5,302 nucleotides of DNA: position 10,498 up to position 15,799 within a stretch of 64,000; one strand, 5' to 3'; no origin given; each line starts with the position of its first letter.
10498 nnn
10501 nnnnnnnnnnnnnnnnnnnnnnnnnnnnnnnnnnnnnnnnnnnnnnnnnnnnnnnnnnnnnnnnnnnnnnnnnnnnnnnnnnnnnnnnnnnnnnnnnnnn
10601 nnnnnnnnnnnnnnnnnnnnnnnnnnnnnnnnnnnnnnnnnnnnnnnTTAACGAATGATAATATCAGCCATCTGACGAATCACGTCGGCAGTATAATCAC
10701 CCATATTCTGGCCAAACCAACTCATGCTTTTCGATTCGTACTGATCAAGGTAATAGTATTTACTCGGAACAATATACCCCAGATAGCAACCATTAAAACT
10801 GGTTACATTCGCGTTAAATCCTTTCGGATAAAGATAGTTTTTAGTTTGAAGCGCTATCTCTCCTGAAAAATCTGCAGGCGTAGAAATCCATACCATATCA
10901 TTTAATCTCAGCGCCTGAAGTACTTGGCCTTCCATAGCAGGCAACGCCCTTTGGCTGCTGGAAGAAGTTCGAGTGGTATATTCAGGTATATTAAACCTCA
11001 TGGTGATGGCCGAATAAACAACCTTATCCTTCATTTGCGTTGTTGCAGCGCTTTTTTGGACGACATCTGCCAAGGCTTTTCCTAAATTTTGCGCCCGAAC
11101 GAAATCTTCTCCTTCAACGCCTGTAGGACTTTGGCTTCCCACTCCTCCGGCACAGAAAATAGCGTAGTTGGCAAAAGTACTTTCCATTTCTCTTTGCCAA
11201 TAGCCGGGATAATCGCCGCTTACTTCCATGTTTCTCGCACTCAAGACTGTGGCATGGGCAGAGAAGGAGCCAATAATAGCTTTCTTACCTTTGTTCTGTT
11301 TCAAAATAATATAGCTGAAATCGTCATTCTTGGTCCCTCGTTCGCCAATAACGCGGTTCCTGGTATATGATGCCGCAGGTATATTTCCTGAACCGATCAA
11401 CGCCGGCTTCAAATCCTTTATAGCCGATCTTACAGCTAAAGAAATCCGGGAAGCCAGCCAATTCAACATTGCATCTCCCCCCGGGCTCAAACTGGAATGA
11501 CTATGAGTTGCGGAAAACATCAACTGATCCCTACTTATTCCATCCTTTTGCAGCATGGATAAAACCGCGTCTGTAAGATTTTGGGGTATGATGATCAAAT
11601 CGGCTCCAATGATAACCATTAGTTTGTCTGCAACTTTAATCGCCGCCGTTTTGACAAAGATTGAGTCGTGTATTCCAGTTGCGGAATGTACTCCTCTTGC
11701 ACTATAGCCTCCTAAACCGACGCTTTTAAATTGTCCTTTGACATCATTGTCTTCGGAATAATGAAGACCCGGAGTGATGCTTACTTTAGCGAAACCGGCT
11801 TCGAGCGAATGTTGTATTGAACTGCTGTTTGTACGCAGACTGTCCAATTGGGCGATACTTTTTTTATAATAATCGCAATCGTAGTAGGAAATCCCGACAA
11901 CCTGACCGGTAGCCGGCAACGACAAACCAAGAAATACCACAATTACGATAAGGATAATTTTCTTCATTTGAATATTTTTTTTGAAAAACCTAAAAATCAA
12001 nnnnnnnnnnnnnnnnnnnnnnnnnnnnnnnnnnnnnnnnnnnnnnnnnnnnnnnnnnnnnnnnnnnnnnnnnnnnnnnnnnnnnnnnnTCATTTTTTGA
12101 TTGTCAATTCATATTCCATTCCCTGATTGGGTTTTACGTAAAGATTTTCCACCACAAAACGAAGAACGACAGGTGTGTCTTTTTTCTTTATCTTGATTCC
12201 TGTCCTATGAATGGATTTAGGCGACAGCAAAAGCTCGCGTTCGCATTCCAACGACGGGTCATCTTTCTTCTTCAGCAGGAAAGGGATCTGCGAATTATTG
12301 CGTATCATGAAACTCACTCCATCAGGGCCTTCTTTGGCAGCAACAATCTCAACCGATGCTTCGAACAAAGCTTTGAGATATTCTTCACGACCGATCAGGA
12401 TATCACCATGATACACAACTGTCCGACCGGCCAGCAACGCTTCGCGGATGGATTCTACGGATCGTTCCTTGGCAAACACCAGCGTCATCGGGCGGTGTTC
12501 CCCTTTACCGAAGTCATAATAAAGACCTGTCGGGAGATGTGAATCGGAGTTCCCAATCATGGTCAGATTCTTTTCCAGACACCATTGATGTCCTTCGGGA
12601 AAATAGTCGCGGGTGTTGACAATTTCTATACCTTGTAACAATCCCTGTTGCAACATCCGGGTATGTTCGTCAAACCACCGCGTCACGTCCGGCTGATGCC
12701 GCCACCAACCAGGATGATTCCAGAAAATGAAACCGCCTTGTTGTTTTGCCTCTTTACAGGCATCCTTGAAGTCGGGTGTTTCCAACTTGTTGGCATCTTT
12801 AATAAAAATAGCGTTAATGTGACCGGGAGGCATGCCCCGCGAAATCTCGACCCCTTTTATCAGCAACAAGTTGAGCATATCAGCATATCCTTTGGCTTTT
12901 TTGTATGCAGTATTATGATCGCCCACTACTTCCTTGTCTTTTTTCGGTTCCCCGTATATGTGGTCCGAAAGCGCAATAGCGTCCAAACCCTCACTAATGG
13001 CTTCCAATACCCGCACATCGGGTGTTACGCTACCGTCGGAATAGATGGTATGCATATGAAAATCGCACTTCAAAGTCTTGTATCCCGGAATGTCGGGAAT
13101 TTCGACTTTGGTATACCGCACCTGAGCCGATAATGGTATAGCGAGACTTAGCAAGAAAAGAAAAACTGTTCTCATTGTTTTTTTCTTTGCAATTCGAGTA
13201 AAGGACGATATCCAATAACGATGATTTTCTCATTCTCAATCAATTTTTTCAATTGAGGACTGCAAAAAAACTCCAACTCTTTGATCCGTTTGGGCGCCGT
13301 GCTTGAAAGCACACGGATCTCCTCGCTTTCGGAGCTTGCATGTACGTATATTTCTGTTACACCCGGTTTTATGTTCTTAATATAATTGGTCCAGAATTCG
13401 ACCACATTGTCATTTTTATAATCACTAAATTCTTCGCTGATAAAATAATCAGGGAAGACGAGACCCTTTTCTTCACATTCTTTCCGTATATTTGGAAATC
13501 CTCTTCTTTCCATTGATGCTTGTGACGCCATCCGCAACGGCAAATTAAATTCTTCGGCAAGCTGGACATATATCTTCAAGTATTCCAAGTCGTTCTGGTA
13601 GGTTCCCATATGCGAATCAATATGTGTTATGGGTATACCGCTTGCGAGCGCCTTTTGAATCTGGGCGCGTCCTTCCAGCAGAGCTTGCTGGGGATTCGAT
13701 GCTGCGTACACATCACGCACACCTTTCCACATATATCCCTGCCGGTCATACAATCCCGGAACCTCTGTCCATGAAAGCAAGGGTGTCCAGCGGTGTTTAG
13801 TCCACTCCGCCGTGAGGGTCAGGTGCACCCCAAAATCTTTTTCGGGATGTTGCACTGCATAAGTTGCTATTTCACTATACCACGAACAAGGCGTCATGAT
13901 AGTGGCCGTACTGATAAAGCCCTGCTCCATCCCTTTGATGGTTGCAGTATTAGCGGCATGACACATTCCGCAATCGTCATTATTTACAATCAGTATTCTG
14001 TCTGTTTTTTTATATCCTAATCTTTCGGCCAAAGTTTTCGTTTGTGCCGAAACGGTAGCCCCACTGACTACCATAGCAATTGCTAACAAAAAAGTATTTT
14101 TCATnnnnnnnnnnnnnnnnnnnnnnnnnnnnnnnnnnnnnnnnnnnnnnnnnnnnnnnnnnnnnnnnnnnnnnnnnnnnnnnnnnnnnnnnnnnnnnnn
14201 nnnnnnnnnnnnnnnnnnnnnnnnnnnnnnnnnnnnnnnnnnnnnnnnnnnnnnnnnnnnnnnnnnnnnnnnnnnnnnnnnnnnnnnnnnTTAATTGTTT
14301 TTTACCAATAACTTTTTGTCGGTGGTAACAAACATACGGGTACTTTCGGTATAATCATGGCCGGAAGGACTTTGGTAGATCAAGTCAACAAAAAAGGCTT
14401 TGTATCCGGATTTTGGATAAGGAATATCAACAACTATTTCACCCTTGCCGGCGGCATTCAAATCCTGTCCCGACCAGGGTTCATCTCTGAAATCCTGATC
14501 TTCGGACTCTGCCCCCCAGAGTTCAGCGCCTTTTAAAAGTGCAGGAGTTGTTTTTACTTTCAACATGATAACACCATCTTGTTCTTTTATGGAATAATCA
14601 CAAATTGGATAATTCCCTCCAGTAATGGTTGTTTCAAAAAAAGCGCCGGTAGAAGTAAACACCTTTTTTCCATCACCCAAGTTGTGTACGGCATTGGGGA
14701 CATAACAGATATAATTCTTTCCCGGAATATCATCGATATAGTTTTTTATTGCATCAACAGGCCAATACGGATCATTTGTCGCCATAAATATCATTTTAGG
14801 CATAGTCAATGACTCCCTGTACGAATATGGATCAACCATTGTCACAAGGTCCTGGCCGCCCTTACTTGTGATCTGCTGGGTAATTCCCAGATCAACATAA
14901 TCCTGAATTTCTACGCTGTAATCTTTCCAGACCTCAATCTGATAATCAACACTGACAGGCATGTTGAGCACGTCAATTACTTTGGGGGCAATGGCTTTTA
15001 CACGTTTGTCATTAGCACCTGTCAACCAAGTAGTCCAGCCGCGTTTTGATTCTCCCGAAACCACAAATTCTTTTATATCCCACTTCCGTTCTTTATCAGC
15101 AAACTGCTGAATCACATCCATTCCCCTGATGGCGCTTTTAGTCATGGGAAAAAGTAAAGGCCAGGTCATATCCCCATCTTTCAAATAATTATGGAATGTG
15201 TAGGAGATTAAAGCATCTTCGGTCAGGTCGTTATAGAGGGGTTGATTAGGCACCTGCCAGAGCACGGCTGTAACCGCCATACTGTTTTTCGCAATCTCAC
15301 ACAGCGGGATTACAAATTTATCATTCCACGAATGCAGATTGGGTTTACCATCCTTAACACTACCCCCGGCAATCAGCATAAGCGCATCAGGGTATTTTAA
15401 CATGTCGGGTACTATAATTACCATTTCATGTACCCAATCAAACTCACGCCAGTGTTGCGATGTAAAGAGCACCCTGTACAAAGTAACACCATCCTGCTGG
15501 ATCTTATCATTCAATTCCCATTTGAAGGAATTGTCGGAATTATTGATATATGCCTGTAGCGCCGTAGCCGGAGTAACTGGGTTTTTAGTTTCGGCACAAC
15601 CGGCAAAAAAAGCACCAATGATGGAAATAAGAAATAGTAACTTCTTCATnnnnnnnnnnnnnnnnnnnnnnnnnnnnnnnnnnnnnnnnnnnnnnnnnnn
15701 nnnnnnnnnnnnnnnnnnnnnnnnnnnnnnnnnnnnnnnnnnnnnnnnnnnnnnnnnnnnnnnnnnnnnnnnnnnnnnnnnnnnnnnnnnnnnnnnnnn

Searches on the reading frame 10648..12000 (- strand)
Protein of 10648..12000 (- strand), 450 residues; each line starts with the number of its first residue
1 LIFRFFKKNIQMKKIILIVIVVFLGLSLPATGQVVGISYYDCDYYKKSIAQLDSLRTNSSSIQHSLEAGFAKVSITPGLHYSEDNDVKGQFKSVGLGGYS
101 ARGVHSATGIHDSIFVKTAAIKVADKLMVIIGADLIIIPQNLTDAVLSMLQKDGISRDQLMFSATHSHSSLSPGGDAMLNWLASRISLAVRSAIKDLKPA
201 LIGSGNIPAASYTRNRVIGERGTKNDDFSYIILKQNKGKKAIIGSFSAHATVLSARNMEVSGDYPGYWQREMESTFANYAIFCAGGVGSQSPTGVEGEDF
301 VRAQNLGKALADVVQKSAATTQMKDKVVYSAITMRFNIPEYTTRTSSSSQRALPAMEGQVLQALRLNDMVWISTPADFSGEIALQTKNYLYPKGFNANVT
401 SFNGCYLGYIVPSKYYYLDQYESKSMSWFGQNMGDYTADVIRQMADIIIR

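Call 4: search_protein_families(library=pfam, proteins=[window:10648-12000:-])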
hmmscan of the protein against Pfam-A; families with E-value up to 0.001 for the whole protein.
window:10648-12000:- (450 aa): 1 family
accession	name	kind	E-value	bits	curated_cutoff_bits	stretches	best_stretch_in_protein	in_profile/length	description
PF04734.18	Ceramidase_alk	-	4.2e-10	39.3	32.1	1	85-175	8-100/509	Neutral/alkaline non-lysosomal ceramidase, N-terminal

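Call 39: search_protein_families(library=ncbifam, proteins=[window:10648-12000:-])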
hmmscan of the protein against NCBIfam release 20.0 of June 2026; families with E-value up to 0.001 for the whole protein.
window:10648-12000:- (450 aa): 1 family
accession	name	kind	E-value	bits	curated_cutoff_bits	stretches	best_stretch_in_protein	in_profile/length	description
NF041649.1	ceramidase_neut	equivalog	0.00011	20.5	1200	0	86-268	9-221/636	neutral ceramidase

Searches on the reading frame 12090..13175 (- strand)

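Call 4: search_protein_families(library=pfam, proteins=[window:12090-13175:-])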
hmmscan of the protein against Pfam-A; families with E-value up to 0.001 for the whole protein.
window:12090-13175:- (361 aa): 2 families
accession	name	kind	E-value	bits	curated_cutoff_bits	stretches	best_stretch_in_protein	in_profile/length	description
PF16392.11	DUF5001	-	4.6e-11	43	23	1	287-357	14-85/86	Ig-like domain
PF02811.25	PHP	-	1.5e-06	29.1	26.4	1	38-112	1-64/164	PHP domain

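Call 39: search_protein_families(library=ncbifam, proteins=[window:12090-13175:-])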
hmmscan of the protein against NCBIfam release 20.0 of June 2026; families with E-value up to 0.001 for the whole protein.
window:12090-13175:- (361 aa): 5 families
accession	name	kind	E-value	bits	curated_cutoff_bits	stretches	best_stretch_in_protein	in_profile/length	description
NF038032.1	CehA_McbA_metalo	domain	9.5e-23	81.1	80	1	36-260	4-221/315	CehA/McbA family metallohydrolase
NF004981.0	PRK06361.1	equivalog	7.9e-09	35.2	117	1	37-123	2-82/217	histidinol phosphate phosphatase domain-containing protein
NF045780.1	TrlF_fam_ATP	equivalog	5.9e-08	31.9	350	1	36-143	7-115/944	TrlF family AAA-like ATPase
NF041577.1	nside_bi_sphtase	equivalog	1.1e-07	31.3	400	1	35-112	2-66/276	3',5'-nucleoside bisphosphate phosphatase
NF047791.1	RNaseRnm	equivalog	2.6e-06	26.9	375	1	37-113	3-68/275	RNase RNM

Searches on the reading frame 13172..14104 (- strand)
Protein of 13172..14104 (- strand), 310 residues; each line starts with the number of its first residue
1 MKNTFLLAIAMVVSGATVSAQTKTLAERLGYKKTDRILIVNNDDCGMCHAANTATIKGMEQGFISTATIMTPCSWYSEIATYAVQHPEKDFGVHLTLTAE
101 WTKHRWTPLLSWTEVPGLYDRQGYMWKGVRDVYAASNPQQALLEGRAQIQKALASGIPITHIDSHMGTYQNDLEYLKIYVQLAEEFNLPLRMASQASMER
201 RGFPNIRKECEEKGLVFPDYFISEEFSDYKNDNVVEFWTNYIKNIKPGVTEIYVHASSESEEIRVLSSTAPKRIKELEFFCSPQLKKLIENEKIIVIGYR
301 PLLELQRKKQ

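Call 4: search_protein_families(library=pfam, proteins=[window:13172-14104:-])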
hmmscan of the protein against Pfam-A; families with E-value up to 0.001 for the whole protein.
window:13172-14104:- (310 aa): 1 family
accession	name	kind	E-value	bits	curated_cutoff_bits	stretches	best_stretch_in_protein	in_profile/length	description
PF04794.17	YdjC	-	2.3e-51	175.6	29.7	1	38-290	2-265/266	YdjC-like protein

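Call 39: search_protein_families(library=ncbifam, proteins=[window:13172-14104:-])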
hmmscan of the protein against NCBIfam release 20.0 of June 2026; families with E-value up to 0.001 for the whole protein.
window:13172-14104:- (310 aa): 3 families
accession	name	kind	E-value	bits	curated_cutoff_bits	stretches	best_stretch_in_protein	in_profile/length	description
NF052308.1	CarbhyDeactlThm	equivalog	2.1e-34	119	400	1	25-292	2-252/265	carbohydrate deacetylase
NF002559.0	PRK02134.1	equivalog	5e-25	88.5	227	1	36-299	3-246/249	chitin disaccharide deacetylase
TIGR03473.1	HpnK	hypoth_equivalog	7.8e-20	71.3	232.6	1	36-302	2-281/283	hopanoid biosynthesis-associated protein HpnK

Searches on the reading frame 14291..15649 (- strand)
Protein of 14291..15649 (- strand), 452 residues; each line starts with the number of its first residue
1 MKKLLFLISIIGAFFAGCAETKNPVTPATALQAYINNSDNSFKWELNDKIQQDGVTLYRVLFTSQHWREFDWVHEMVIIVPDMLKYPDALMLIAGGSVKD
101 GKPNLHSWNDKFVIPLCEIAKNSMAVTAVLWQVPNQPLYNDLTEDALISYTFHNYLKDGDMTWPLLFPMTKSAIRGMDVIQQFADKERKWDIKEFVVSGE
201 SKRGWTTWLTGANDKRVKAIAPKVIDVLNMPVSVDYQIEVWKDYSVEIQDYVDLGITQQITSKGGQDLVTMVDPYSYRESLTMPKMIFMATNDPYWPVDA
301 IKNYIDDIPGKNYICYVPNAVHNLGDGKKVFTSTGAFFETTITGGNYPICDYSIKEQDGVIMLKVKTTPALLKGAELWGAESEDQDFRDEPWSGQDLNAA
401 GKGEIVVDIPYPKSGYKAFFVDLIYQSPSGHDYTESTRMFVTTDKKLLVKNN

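Call 4: search_protein_families(library=pfam, proteins=[window:14291-15649:-])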
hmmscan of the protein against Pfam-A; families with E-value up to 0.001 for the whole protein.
window:14291-15649:- (452 aa): 1 family
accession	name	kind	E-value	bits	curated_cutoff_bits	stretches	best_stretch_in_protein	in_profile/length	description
PF10142.15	PhoPQ_related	-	1.1e-103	347.2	20.3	1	31-388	1-367/367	PhoPQ-activated pathogenicity-related protein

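Call 39: search_protein_families(library=ncbifam, proteins=[P0102, window:14291-15649:-])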
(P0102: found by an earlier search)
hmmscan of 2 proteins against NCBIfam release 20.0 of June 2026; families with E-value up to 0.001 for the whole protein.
P0102 (341 aa): 20 families
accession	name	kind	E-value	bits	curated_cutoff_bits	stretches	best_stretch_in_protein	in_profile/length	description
NF008269.0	PRK11041.1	equivalog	2e-56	191.5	436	1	6-336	10-337/342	DNA-binding transcriptional regulator CytR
NF052440.1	TransRegGNTRPSEAE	equivalog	2.2e-52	178.2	400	1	5-336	5-333/333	HTH-type transcriptional regulator GntR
NF047341.1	lactose_RbsR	equivalog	3e-52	178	382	1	5-337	2-329/331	ribose utilization transcriptional repressor RbsR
TIGR01481.1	ccpA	equivalog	5.9e-52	177.1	442.35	1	7-336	4-329/330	catabolite control protein A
NF007979.0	PRK10703.1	equivalog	4.3e-44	151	501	1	7-336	3-331/341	HTH-type transcriptional repressor PurR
NF008002.0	PRK10727.1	equivalog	5.4e-44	150.7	557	1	7-336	3-329/341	HTH-type transcriptional regulator GalR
NF047913.1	TransRegIdnR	equivalog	8.4e-40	137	500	1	5-318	5-314/331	DNA-binding transcriptional regulator IdnR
NF007075.0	PRK09526.1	subfamily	1.1e-39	136.4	340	1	4-337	4-332/358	LacI family DNA-binding transcriptional regulator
NF007449.0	PRK10014.1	subfamily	3e-39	135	310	1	4-324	5-333/342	Mal regulon transcriptional regulator MalI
NF051853.1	TransRegUriRCory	equivalog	2e-38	132.3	550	1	7-336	2-324/327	transcriptional regulator UriR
TIGR02417.1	fruct_sucro_rep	subfamily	1.3e-37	129.9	389.55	1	7-248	1-243/327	D-fructose-responsive transcription factor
NF007743.0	PRK10423.1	equivalog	8.3e-36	123.7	531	1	7-335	3-329/330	ribose operon transcriptional repressor RbsR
NF007706.0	PRK10401.1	equivalog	1.1e-35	123.5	555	1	7-335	3-328/346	HTH-type transcriptional regulator GalS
NF008452.0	PRK11303.1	equivalog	1.5e-32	113.1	385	1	9-330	4-325/332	catabolite repressor/activator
NF011563.0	PRK14987.1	equivalog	5.2e-26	91.7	433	1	5-315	5-311/331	gluconate operon transcriptional repressor GntR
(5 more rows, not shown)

window:14291-15649:- (452 aa): 0 families
